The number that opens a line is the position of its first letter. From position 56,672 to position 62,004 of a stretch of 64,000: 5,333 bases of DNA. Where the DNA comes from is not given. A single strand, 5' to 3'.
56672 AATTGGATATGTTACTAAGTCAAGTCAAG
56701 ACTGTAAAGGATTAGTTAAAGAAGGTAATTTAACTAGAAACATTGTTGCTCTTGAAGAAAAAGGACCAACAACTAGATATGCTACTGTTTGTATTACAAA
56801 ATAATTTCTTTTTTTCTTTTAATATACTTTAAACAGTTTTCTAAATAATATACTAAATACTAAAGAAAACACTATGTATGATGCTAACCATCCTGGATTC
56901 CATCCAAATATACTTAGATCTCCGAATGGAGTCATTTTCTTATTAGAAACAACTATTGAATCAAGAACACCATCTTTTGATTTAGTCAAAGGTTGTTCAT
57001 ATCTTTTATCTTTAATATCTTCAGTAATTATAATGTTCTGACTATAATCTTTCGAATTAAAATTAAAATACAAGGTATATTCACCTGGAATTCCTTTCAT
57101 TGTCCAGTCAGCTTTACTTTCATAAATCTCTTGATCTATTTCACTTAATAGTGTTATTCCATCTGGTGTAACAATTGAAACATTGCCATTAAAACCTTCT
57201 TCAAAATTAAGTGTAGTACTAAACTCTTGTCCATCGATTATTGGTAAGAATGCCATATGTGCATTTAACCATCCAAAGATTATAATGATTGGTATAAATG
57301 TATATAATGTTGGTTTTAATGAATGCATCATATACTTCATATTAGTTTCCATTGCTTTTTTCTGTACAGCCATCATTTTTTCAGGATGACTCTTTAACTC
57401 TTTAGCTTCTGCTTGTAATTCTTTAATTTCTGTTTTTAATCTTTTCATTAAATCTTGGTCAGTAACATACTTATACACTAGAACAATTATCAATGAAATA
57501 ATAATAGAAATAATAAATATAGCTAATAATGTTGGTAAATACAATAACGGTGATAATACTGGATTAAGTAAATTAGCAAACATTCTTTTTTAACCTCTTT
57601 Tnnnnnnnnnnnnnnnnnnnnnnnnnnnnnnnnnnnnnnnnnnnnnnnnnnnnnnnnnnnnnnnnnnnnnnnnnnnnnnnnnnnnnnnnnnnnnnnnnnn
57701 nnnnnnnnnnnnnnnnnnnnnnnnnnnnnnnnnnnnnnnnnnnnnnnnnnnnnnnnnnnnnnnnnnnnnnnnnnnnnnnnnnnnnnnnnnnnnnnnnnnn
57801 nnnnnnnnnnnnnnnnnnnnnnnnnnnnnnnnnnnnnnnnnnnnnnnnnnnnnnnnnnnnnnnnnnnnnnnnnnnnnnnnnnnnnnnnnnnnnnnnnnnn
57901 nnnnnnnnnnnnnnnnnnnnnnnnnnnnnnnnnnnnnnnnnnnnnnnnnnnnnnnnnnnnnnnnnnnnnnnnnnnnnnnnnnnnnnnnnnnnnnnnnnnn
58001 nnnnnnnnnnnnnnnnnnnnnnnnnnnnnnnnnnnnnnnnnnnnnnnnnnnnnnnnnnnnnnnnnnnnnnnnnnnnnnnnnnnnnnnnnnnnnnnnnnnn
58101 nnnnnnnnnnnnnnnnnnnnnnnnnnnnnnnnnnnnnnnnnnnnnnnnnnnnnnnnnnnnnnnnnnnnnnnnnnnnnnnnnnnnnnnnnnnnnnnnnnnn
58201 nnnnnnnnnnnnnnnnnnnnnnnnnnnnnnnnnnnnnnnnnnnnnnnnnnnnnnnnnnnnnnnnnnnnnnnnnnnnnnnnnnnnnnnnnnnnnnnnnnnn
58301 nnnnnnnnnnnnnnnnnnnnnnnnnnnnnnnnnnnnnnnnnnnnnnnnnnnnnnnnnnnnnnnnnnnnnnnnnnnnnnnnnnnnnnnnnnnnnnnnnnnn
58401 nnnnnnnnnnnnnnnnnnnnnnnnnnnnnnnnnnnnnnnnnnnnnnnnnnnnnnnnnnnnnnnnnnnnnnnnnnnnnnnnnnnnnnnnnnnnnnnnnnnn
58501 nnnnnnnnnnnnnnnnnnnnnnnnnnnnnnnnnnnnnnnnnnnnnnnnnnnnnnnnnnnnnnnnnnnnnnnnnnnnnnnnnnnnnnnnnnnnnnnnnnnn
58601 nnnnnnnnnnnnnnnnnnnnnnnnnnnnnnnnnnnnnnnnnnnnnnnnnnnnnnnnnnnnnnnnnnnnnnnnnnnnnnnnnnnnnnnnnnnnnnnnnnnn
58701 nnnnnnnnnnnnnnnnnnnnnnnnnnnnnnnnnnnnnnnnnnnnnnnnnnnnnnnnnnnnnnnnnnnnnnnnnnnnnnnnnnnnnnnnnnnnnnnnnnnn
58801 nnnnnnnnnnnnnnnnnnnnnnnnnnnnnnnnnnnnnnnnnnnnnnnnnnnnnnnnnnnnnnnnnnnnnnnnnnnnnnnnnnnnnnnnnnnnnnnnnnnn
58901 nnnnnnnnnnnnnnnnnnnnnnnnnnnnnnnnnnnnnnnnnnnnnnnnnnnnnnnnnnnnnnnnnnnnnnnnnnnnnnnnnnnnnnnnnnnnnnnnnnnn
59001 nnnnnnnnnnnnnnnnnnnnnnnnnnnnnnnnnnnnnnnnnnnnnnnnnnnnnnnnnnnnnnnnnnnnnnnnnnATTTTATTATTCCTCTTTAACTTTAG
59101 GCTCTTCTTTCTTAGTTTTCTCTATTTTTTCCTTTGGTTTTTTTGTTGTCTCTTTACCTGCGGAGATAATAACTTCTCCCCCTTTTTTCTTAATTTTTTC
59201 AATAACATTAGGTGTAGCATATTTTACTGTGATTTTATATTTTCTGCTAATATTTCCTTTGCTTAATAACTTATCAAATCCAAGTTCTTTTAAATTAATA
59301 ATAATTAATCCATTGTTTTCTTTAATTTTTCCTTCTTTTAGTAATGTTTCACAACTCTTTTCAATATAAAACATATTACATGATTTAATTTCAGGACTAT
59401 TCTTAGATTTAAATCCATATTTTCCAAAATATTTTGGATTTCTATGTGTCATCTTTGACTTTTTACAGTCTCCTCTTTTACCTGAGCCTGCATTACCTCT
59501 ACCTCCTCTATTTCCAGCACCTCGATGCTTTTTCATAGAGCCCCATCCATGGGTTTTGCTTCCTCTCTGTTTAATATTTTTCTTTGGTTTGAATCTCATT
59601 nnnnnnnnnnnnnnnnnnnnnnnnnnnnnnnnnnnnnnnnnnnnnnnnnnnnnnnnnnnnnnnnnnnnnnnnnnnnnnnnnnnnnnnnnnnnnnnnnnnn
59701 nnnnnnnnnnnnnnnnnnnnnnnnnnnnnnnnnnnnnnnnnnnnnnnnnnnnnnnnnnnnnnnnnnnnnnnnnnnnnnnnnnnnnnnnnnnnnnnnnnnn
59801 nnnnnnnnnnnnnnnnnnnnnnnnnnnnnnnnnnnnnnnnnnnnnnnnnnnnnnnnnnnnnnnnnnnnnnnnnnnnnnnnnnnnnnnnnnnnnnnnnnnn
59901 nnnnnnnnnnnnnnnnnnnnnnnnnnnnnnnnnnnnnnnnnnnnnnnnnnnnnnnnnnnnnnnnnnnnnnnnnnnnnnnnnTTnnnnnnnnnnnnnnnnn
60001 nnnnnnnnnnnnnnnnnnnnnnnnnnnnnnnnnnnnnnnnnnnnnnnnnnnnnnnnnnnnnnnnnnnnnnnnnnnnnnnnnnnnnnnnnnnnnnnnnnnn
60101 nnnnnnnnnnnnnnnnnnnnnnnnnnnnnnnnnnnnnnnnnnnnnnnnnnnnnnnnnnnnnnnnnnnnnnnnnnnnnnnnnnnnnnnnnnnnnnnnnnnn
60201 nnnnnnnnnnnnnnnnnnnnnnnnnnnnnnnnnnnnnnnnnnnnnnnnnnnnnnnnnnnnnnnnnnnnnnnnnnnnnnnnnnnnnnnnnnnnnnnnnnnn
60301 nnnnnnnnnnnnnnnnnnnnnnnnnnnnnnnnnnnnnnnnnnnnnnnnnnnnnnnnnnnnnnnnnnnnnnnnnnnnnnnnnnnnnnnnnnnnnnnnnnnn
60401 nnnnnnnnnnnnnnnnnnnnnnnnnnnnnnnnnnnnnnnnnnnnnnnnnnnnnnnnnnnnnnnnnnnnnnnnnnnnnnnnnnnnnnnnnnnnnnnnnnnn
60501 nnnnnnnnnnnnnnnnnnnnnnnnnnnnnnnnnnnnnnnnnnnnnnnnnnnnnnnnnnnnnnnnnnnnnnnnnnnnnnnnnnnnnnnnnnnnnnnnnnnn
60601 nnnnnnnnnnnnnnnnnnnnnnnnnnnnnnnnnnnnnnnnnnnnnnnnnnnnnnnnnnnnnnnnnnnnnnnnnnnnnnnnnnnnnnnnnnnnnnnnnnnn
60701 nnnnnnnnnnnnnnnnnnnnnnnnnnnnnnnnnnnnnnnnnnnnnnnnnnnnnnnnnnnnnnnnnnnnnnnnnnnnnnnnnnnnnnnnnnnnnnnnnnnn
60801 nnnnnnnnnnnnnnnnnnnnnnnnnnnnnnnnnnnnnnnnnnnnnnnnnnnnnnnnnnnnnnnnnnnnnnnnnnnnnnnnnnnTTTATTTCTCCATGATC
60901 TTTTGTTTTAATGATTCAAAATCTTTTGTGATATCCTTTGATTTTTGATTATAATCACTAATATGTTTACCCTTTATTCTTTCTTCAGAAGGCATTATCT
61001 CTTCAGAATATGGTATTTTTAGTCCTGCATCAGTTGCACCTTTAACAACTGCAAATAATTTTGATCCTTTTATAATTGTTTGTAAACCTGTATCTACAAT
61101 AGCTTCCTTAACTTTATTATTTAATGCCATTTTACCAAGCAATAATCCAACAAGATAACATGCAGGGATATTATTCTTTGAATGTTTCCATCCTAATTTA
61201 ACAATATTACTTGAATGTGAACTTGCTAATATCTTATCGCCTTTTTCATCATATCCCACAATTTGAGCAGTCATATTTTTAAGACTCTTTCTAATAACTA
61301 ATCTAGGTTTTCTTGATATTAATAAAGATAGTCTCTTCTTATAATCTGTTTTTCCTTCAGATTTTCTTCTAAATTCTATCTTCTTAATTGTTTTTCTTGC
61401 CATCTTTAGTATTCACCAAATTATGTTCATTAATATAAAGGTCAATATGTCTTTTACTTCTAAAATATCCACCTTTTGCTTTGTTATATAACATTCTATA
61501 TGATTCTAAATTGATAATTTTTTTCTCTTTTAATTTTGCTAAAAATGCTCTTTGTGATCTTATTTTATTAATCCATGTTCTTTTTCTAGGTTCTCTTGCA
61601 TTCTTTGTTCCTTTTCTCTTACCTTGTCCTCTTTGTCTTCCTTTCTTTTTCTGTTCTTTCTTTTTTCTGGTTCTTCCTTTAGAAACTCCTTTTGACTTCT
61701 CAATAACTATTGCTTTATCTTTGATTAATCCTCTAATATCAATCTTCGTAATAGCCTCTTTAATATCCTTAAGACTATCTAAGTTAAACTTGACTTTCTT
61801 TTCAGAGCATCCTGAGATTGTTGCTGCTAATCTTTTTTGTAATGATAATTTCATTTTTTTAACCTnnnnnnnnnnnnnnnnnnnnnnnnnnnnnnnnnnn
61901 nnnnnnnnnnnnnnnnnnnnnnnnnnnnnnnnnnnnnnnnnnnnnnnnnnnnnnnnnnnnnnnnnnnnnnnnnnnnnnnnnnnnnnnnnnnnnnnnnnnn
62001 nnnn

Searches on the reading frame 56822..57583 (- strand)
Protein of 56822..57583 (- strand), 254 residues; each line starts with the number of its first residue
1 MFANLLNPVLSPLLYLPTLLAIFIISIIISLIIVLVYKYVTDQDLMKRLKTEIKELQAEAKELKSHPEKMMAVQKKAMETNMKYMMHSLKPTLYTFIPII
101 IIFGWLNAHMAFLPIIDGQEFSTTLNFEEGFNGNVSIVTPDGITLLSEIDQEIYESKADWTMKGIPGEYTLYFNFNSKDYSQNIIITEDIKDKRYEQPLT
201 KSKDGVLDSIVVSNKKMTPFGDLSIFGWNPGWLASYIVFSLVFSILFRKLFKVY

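Call 71: search_protein_families(library=pfam, proteins=[window:56822-57583:-], max_evalue=0.00001)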
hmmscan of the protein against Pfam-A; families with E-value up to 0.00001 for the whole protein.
window:56822-57583:- (254 aa): 2 families
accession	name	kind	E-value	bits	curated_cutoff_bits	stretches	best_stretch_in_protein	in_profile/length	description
PF01956.21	EMC3_TMCO1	-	1.5e-18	67.6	27.1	1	5-111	3-113/169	Integral membrane protein EMC3/TMCO1-like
PF13858.11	DUF4199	-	5.9e-09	37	32.3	1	20-106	71-154/165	Protein of unknown function (DUF4199)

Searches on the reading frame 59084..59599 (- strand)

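Call 71: search_protein_families(library=pfam, proteins=[window:59084-59599:-], max_evalue=0.00001)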
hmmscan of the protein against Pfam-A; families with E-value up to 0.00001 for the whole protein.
window:59084-59599:- (172 aa): 1 family
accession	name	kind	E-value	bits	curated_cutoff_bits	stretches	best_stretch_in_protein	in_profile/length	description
PF00828.25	Ribosomal_L27A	-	1.9e-10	41.5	21.5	1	85-144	9-72/72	Ribosomal proteins 50S-L15, 50S-L18e, 60S-L27A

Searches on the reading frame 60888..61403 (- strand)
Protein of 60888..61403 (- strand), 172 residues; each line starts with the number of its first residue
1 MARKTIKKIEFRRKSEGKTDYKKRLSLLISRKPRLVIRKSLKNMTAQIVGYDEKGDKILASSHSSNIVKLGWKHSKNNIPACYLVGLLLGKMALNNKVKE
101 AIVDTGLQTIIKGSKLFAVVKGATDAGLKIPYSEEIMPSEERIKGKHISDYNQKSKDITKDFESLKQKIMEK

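Call 71: search_protein_families(library=pfam, proteins=[window:60888-61403:-], max_evalue=0.00001)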
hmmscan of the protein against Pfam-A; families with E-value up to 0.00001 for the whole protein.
window:60888-61403:- (172 aa): 2 families
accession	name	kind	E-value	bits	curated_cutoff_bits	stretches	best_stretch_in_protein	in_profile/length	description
PF17144.9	Ribosomal_L5e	-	3.2e-25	89.6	27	2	8-96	4-99/163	Ribosomal large subunit proteins 60S L5, and 50S L18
PF00861.27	Ribosomal_L18p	-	1.5e-07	32.2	27.8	1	22-129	15-115/116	Ribosomal L18 of archaea, bacteria, mitoch. and chloroplast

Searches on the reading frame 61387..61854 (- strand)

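Call 71: search_protein_families(library=pfam, proteins=[window:61387-61854:-], max_evalue=0.00001)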
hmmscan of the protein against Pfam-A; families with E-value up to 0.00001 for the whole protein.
window:61387-61854:- (156 aa): 2 families
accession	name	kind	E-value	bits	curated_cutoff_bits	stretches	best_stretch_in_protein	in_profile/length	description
PF25476.1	Ribosomal_L19e_C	-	3.2e-30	104.6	25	1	55-144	1-90/91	Ribosomal protein L19e, C-terminal domain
PF01280.26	Ribosomal_L19e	-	1.1e-15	57.7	25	1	2-53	1-52/53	Ribosomal protein L19e, N-terminal domain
